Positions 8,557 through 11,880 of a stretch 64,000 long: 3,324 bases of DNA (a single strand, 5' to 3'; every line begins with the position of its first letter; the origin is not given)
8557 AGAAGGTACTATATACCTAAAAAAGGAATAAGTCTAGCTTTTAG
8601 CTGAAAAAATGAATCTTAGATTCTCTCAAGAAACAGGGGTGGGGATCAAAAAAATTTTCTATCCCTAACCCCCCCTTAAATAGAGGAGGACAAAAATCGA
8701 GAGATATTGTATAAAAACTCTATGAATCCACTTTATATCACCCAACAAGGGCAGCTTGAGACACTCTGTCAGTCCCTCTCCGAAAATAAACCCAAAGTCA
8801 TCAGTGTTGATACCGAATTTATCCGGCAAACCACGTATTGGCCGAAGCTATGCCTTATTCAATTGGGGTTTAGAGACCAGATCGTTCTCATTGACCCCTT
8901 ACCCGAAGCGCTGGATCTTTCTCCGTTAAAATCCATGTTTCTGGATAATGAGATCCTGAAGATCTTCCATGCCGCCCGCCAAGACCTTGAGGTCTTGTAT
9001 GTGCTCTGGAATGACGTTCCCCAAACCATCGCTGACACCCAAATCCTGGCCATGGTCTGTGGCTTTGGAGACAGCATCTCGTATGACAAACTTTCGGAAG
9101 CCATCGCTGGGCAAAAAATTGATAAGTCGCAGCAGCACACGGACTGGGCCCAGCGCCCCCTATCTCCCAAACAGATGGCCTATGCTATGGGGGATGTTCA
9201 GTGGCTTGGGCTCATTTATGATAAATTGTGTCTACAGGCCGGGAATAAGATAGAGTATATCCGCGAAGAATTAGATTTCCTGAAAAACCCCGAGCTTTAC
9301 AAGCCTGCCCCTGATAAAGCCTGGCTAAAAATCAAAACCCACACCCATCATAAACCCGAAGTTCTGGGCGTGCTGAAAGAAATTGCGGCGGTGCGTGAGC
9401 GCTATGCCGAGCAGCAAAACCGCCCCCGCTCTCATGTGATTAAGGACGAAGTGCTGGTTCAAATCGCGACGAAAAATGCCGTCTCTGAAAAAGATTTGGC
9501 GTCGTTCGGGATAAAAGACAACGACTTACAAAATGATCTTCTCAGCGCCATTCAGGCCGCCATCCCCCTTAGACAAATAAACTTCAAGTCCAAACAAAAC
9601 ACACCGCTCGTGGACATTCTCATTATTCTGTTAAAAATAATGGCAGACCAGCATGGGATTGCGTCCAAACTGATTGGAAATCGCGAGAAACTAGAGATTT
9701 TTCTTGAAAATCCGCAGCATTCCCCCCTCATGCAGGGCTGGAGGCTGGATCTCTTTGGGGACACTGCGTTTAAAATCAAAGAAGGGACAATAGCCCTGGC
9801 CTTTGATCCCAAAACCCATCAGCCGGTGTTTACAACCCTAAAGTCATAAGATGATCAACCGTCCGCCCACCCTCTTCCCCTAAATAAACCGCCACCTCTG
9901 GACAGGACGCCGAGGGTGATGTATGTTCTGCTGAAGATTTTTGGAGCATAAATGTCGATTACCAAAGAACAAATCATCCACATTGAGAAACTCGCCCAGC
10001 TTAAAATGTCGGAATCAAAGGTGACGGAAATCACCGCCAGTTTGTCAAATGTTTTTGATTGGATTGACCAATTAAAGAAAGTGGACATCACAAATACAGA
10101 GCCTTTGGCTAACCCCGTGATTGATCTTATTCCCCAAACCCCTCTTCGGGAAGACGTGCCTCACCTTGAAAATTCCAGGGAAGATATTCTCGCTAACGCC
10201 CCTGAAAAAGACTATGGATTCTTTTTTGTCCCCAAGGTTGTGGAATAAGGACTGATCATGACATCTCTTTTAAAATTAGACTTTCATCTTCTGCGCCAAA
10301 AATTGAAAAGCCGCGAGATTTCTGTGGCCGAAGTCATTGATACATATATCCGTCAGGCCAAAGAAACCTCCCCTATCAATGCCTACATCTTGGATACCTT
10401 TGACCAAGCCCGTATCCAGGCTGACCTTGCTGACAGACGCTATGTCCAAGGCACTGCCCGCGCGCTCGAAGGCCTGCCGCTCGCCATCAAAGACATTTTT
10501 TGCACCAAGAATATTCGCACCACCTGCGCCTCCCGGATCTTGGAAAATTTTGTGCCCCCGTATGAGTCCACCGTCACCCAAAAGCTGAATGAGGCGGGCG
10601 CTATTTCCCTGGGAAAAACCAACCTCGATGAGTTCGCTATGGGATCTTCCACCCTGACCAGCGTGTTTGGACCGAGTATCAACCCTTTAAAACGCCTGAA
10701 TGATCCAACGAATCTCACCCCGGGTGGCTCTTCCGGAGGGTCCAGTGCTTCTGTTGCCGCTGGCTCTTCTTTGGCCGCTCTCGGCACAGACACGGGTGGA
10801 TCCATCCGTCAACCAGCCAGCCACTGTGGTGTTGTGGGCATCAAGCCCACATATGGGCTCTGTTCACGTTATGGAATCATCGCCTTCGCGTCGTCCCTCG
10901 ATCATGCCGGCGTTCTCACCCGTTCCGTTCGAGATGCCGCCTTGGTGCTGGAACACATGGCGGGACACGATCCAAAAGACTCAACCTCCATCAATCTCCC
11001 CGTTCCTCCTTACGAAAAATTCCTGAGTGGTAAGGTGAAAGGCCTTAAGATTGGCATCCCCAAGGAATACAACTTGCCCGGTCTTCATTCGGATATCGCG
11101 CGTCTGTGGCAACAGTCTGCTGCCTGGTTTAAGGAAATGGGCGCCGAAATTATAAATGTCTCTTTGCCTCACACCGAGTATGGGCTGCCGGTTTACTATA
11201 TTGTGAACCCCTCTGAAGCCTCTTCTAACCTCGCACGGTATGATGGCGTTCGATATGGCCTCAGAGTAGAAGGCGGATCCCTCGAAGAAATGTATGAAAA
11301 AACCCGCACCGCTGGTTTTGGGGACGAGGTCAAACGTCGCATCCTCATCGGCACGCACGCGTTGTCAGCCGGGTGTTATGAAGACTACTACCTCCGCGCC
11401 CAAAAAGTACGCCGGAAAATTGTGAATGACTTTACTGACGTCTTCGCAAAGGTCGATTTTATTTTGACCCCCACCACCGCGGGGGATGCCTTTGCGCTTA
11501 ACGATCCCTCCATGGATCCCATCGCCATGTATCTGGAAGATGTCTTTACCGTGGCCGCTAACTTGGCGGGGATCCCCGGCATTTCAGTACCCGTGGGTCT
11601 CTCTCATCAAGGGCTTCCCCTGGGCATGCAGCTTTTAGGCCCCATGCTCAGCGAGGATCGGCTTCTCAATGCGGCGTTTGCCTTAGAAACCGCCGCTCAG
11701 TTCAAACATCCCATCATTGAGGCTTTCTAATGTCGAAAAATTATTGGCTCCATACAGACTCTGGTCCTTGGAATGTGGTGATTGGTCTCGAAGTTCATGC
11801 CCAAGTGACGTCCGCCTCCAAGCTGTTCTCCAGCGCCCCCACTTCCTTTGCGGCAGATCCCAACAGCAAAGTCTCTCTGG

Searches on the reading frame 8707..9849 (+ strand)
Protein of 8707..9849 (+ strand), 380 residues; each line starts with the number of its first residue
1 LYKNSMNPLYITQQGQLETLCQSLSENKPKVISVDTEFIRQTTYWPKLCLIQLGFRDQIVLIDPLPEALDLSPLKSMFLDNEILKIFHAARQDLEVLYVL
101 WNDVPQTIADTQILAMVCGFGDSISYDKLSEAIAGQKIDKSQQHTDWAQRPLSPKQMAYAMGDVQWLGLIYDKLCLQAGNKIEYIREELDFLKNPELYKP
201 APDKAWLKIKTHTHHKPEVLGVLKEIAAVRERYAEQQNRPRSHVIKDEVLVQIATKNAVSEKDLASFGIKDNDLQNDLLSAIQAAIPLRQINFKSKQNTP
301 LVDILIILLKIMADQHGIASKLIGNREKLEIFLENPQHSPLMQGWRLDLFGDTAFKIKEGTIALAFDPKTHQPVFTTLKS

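Call 8: find_encoding_contigs(protein=window:8707-9849:+, flank=10000, max_places=1)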
Protein window:8707-9849:+ (380 aa): no gene with exactly this product is on record in the collection.

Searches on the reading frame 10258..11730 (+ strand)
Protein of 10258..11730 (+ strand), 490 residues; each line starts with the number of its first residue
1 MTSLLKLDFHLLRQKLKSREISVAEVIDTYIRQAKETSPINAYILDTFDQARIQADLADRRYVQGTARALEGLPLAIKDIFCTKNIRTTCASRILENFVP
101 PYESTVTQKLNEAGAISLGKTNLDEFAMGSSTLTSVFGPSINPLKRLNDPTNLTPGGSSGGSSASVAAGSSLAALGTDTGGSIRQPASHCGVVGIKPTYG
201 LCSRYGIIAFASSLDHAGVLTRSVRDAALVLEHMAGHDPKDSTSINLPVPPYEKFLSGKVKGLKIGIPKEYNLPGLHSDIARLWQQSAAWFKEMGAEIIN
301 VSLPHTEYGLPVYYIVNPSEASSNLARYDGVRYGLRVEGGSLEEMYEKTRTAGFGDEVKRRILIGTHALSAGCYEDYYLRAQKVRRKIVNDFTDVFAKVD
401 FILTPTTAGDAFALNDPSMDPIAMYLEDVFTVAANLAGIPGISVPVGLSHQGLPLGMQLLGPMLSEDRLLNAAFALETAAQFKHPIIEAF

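Call 10: find_encoding_contigs(protein=window:10258-11730:+, flank=10000, max_places=2)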
Protein window:10258-11730:+ (490 aa): 24 contigs read that carry it; 2 places shown.
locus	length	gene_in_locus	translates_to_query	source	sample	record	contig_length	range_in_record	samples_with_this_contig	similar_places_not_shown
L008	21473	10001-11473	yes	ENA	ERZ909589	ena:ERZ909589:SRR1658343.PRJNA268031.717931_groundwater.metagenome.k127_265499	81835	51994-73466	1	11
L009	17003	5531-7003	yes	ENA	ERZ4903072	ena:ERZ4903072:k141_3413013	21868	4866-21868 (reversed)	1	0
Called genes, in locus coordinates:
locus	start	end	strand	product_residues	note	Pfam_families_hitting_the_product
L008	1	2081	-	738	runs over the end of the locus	PF00521:DNA_topoisoIV, PF03989:DNA_gyraseA_C (faint)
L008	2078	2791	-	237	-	PF11967:RecO_N, PF02565:RecO_C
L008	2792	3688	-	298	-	PF00009:GTP_EFTU (weak), PF00350:Dynamin_N (faint), PF01926:MMR_HSR1, PF02421:FeoB_N, PF03193:RsgA_GTPase (faint), PF04548:AIG1, PF10662:PduV-EutP, PF07650:KH_2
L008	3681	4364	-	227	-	PF14622:Ribonucleas_3_3, PF00636:Ribonuclease_3, PF00035:dsrm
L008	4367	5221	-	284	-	PF10502:Peptidase_S26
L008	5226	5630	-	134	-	PF01648:ACPS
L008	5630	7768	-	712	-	PF13328:HD_4, PF01966:HD, PF04607:RelA_SpoT, PF02824:TGS, PF19296:RelA_AH (weak), PF28438:RelA_RIS, PF13291:ACT_4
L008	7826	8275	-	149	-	PF01192:RNA_pol_Rpb6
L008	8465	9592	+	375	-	PF01612:DNA_pol_A_exo1, PF00570:HRDC (weak)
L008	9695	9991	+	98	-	PF02686:GatC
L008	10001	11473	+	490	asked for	PF01425:Amidase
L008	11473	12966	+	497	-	PF02934:GatB_N, PF02637:GatB_Yqey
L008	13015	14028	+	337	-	PF00676:E1_dh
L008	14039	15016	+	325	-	PF02779:Transket_pyr, PF02780:Transketolase_C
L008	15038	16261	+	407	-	PF00364:Biotin_lipoyl, PF25997:BSH_YhbJ (weak), PF02817:E3_binding, PF00198:2-oxoacid_dh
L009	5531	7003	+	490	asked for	PF01425:Amidase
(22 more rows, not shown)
